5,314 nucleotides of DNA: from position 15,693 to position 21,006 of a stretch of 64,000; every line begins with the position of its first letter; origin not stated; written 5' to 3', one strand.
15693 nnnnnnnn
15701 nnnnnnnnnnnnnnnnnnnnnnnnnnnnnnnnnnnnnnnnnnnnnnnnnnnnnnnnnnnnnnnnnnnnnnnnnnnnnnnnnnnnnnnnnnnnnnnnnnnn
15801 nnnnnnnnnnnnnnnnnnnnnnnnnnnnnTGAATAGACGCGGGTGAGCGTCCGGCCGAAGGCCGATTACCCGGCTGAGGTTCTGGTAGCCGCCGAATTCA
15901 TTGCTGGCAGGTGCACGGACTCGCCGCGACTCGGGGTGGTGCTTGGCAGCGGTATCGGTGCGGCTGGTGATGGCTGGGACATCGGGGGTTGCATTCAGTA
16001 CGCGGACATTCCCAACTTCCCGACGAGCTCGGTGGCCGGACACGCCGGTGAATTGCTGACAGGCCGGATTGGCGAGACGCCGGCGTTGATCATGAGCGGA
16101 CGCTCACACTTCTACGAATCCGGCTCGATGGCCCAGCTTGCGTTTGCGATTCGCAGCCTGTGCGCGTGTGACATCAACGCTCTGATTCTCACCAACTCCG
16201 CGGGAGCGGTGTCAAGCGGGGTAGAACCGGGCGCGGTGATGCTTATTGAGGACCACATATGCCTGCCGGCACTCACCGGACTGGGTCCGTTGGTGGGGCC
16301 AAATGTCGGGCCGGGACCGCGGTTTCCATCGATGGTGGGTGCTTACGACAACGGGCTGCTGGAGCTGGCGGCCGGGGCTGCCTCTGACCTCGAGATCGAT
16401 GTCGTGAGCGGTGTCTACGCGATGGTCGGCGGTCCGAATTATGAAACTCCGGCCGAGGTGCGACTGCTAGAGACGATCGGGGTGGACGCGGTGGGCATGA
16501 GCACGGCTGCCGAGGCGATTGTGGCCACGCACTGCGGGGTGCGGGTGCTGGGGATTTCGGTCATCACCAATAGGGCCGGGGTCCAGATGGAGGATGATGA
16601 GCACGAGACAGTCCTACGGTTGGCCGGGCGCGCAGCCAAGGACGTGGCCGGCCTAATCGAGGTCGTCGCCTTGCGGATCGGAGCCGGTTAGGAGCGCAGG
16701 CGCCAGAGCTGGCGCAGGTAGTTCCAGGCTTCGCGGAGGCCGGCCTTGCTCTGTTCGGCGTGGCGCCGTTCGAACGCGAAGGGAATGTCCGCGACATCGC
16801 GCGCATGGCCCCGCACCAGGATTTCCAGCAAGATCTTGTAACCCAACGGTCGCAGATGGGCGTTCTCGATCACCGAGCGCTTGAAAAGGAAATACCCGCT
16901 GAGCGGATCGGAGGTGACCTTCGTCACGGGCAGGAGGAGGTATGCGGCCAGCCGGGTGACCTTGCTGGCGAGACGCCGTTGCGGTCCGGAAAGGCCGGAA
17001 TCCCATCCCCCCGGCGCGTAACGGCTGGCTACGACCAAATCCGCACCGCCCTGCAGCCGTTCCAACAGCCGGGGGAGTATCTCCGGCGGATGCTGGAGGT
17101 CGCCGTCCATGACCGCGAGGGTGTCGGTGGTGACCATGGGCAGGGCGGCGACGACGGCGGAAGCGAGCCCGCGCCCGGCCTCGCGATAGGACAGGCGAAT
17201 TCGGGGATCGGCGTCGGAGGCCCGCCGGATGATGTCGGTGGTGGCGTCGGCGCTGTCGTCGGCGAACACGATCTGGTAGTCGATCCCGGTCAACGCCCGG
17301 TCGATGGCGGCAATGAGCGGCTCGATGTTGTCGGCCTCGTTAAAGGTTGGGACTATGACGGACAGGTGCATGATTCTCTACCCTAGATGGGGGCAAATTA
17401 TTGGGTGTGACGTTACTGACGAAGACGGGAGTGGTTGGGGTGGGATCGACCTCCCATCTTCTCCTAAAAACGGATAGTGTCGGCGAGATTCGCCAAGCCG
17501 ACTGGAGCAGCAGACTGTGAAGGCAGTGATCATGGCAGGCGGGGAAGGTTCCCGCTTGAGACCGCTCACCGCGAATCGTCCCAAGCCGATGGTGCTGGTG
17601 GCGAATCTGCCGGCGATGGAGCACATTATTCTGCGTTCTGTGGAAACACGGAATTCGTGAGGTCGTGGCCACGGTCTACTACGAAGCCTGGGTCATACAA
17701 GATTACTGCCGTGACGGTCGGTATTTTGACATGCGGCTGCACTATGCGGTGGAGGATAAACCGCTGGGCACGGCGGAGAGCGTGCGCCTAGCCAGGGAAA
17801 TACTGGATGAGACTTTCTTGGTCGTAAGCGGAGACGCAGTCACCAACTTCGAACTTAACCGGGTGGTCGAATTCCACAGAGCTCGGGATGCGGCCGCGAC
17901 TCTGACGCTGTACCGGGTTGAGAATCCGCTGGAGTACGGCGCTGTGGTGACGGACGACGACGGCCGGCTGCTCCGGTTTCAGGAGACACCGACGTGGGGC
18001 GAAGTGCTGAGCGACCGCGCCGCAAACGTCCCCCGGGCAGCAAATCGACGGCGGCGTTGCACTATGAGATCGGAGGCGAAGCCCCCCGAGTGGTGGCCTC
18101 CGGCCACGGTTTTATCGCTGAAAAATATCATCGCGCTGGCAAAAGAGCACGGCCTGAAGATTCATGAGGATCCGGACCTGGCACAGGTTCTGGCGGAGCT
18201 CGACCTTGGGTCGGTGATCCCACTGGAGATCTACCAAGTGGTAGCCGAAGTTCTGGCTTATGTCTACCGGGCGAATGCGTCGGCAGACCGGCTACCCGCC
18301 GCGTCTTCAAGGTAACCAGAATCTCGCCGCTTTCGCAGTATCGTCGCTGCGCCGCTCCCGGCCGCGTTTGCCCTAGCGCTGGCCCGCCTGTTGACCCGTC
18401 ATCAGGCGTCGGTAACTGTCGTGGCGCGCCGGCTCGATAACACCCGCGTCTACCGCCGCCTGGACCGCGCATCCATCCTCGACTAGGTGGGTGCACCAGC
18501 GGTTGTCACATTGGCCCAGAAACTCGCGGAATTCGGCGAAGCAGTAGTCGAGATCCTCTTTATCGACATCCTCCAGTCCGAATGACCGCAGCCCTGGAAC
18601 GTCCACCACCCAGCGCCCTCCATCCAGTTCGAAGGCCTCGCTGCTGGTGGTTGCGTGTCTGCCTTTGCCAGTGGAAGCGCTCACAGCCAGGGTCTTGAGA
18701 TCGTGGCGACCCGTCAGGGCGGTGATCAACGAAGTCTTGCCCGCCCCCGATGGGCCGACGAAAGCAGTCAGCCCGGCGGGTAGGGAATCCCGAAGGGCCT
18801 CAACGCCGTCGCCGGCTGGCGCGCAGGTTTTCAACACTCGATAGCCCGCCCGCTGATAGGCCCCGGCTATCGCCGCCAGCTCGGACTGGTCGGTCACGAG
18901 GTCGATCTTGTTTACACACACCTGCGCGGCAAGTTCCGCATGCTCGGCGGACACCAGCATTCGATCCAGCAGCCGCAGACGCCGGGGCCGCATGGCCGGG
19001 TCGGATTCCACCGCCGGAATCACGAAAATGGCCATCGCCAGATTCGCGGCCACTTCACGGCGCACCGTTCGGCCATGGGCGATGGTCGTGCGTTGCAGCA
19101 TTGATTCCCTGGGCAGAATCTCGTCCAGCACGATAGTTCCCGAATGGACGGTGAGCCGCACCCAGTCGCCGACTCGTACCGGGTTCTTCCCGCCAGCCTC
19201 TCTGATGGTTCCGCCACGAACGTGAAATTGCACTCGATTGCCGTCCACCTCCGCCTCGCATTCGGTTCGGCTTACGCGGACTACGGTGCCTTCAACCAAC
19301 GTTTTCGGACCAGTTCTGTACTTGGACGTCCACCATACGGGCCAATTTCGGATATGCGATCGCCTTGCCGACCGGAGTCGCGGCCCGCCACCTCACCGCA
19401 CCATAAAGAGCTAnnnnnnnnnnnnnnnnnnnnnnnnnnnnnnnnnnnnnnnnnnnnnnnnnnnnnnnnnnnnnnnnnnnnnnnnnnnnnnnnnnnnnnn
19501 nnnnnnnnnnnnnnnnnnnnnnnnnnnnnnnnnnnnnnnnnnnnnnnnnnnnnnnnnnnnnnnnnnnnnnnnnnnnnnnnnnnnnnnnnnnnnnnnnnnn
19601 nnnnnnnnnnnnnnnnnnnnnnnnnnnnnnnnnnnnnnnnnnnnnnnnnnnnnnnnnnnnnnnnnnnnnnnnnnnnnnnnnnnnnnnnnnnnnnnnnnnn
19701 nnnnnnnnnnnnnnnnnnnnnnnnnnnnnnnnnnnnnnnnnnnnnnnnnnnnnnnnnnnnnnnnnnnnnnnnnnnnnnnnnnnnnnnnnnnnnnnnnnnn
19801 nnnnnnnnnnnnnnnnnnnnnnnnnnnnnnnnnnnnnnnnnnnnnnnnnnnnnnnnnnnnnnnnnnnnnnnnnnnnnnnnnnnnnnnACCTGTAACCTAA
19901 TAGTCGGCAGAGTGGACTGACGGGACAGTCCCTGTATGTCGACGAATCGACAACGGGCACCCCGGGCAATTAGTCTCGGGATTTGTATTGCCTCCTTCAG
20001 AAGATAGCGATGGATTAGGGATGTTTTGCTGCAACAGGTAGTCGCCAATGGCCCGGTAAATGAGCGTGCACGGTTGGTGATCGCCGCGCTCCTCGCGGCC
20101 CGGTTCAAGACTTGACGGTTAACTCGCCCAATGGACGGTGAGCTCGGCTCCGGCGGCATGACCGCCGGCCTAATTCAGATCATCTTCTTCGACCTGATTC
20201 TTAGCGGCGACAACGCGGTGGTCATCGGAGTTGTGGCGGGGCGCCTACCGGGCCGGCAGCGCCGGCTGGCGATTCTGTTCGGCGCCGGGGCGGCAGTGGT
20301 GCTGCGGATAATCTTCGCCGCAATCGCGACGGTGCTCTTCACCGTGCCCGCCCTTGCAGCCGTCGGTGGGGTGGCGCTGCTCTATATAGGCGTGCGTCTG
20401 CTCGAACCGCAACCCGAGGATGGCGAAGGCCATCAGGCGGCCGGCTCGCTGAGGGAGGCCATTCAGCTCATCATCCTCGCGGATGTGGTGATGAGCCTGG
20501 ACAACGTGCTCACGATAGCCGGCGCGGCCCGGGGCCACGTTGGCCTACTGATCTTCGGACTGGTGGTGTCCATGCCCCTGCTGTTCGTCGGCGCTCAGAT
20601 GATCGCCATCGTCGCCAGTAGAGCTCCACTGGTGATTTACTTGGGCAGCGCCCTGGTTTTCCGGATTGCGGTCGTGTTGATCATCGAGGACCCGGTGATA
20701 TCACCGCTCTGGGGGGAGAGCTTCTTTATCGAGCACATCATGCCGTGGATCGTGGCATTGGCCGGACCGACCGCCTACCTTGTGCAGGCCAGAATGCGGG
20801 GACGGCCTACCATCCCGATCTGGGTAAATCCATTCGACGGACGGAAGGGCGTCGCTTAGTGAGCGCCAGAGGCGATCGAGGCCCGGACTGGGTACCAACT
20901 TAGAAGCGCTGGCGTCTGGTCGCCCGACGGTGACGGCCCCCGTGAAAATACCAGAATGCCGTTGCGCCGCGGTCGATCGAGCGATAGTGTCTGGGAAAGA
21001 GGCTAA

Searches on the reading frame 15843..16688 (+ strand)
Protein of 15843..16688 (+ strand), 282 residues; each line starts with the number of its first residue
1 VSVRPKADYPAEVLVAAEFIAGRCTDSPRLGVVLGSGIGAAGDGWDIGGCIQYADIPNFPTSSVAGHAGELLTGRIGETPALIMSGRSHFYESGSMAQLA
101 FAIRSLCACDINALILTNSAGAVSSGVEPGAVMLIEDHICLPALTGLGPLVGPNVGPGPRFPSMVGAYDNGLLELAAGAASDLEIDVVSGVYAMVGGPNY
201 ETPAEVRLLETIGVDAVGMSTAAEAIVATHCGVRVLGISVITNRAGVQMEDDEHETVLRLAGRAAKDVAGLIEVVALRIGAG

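Call 59: search_protein_families(library=pfam, proteins=[window:15843-16688:+], max_evalue=0.001)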
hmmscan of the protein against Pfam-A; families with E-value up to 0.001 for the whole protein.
window:15843-16688:+ (282 aa): 1 family
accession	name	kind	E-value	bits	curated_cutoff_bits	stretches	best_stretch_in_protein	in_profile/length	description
PF01048.26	PNP_UDP_1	-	1.2e-47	162.7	25.1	1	30-272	2-228/233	Phosphorylase superfamily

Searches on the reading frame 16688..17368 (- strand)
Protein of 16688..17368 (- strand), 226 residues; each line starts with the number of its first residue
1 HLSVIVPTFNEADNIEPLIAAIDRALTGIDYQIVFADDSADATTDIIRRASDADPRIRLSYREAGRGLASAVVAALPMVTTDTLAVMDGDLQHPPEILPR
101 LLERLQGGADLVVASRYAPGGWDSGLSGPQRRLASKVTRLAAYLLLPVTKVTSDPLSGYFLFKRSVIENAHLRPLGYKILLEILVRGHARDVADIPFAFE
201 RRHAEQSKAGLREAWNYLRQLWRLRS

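Call 59: search_protein_families(library=pfam, proteins=[window:16688-17368:-], max_evalue=0.001)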
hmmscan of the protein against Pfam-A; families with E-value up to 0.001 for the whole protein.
window:16688-17368:- (226 aa): 2 families
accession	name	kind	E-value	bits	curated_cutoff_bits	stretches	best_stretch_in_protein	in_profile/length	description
PF00535.33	Glycos_transf_2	-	1.2e-27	97.4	23.3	1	3-167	1-164/168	Glycosyl transferase family 2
PF13641.12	Glyco_tranf_2_3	-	1.5e-08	35.3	27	1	2-106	3-112/230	Glycosyltransferase like family 2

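Call 60: search_protein_families(library=ncbifam, proteins=[window:16688-17368:-], max_evalue=0.00001)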
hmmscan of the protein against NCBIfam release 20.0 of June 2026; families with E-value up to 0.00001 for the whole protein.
window:16688-17368:- (226 aa): 11 families
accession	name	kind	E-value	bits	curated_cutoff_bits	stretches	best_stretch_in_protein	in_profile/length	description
NF047588.1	GlcsyltransPgfSStrep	equivalog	7.7e-19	68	500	1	2-217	3-213/308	glycosyltransferase PgfS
TIGR04182.1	glyco_TIGR04182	equivalog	2.1e-15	56.9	325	1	3-205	3-196/293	S-layer glycoprotein N-glycosyltransferase AglJ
NF007986.1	PRK10714.1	equivalog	1.1e-14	54.3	529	1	2-216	8-217/316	undecaprenyl-phosphate 4-deoxy-4-formamido-L-arabinose transferase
NF041391.1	DPhHxTase_Halo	equivalog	4.8e-11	42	375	1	8-206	3-190/213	dolichyl-phosphate hexose transferase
TIGR03937.1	PgaC_IcaA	equivalog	1.2e-09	37.7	422.3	1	2-91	47-136/407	poly-beta-1,6-N-acetyl-D-glucosamine synthase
NF047683.1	TeichurnBiosyTuaG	equivalog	1.6e-09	37.8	400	1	2-104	8-110/252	teichuronic acid biosynthesis protein TuaG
NF045692.1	OglycostaseCruG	equivalog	4.9e-08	32.3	600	1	2-61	43-102/386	2'-O-glycosyltransferase CruG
NF058614.1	PPMAGASynPpgS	equivalog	1.4e-07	31.1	370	1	4-173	4-168/226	polyprenyl-phospho-N-acetylgalactosaminyl synthase PpgS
NF041875.1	EPS_EpsD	equivalog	2.5e-07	30.4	370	1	2-114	1-113/325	exopolysaccharide biosynthesis glycosyltransferase EpsD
TIGR04283.1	glyco_like_mftF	equivalog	4.2e-07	29.8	182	1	2-96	1-88/221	TIGR04283 family arsenosugar biosynthesis glycosyltransferase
NF010496.0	PRK13915.1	equivalog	5.2e-06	25.7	262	1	2-185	33-224/307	glucosyl-3-phosphoglycerate synthase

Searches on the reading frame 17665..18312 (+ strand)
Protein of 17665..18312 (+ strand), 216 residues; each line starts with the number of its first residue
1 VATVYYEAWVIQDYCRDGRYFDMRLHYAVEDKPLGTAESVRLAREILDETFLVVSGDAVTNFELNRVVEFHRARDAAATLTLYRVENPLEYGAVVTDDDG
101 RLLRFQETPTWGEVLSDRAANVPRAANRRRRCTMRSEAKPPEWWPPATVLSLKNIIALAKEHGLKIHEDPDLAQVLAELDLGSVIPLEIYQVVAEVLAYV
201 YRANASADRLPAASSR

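Call 59: search_protein_families(library=pfam, proteins=[window:17665-18312:+], max_evalue=0.001)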
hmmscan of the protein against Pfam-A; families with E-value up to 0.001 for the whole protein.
window:17665-18312:+ (216 aa): 2 families
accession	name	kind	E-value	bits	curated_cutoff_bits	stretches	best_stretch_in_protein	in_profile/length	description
PF00483.29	NTP_transferase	-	7e-18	65.5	21.2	1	3-110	53-165/245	Nucleotidyl transferase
PF01312.24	Bac_export_2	-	2e-08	34.3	24.4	1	154-200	288-335/335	FlhB HrpN YscU SpaS Family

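Call 60: search_protein_families(library=ncbifam, proteins=[window:17665-18312:+], max_evalue=0.00001)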
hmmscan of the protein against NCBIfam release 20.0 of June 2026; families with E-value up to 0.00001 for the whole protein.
window:17665-18312:+ (216 aa): 18 families
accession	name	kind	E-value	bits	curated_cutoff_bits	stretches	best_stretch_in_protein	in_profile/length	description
NF052502.1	man1P_GTase_Rv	exception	1.3e-20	73.5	440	1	5-108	54-158/352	mannose-1-phosphate guanylyltransferase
TIGR00789.1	flhB_rel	hypoth_equivalog_domain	6.5e-14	51.9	117.35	1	153-204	30-81/84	FlhB-like flagellar biosynthesis protein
TIGR03992.1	Arch_glmU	subfamily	6.6e-13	48.3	292.1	1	4-110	53-154/393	bifunctional sugar-1-phosphate nucleotidylyltransferase/acetyltransferase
TIGR01208.1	rmlA_long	equivalog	9.8e-13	47.7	320.25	1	11-110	60-160/353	glucose-1-phosphate thymidylyltransferase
NF049965.1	GlMnHpPGnyltfHddC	equivalog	1.4e-11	44.5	300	1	3-108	52-152/221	D-glycero-D-manno-heptose 1-phosphate guanosyltransferase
NF045761.1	NAMPUrTaseMurU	equivalog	1.6e-10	41.3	250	1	10-89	59-141/226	N-acetylmuramate alpha-1-phosphate uridylyltransferase MurU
NF041313.1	UDPGP_AglF_Halo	equivalog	2.3e-10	40.3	400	1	6-109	56-159/234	UTP--glucose-1-phosphate uridylyltransferase AglF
NF010934.1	PRK14354.1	equivalog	3.1e-10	39.2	450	1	24-107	63-151/447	bifunctional UDP-N-acetylglucosamine diphosphorylase/glucosamine-1-phosphate N-acetyltransferase GlmU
TIGR01207.1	rmlA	equivalog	6.3e-10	38.6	360.65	1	11-110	60-161/286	glucose-1-phosphate thymidylyltransferase RfbA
TIGR00328.1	flhB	equivalog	6.9e-09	35.3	349.25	1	154-204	294-345/348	flagellar biosynthesis protein FlhB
NF010935.0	PRK14355.1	equivalog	7.4e-08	31.4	718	1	24-107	69-157/459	bifunctional UDP-N-acetylglucosamine diphosphorylase/glucosamine-1-phosphate N-acetyltransferase GlmU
TIGR02623.1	G1P_cyt_trans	equivalog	1.5e-07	31.1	300.25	1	41-112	112-180/255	glucose-1-phosphate cytidylyltransferase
TIGR02091.1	glgC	equivalog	1.6e-07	30.8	424.9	1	35-118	96-185/364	glucose-1-phosphate adenylyltransferase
NF012024.0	PRK15480.1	equivalog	4.6e-07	29.2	588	1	11-109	64-164/292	glucose-1-phosphate thymidylyltransferase RfbA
NF002772.0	PRK02862.1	equivalog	9.9e-07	27.8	537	1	35-122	99-191/429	glucose-1-phosphate adenylyltransferase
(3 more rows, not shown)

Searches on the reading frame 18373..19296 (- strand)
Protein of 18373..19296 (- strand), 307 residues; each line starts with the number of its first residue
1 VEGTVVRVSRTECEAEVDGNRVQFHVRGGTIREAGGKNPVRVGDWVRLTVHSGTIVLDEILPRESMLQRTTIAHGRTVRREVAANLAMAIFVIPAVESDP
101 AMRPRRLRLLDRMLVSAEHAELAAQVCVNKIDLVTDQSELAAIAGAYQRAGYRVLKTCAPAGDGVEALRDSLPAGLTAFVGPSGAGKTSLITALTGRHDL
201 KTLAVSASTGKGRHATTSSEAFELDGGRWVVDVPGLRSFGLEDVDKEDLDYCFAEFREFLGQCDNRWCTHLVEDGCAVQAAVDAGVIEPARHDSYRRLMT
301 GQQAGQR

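Call 12: search_protein_families(library=pfam, proteins=[window:18373-19296:-], max_evalue=0.001)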
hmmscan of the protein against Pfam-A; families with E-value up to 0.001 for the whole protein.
window:18373-19296:- (307 aa): 2 families
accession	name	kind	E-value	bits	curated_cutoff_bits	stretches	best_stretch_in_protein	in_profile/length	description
PF03193.22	RsgA_GTPase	-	1.9e-41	142.2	30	1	60-241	1-173/174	RsgA GTPase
PF01926.29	MMR_HSR1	-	3.1e-05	24.5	21.9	1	178-243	3-60/113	50S ribosome-binding GTPase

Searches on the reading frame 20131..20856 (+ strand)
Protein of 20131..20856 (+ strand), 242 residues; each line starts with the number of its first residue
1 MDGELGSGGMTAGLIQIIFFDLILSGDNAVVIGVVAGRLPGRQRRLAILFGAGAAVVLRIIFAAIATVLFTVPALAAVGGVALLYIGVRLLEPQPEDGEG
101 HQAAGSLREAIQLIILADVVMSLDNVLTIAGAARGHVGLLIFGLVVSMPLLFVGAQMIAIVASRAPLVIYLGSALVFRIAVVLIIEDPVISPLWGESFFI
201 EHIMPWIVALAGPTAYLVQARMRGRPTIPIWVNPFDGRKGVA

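Call 12: search_protein_families(library=pfam, proteins=[window:20131-20856:+], max_evalue=0.001)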
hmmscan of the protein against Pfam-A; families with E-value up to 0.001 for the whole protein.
window:20131-20856:+ (242 aa): 1 family
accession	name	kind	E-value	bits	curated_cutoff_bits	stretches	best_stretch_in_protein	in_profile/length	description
PF03741.22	TerC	-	7.4e-38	130.5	27.8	1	16-186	2-177/178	Integral membrane protein TerC family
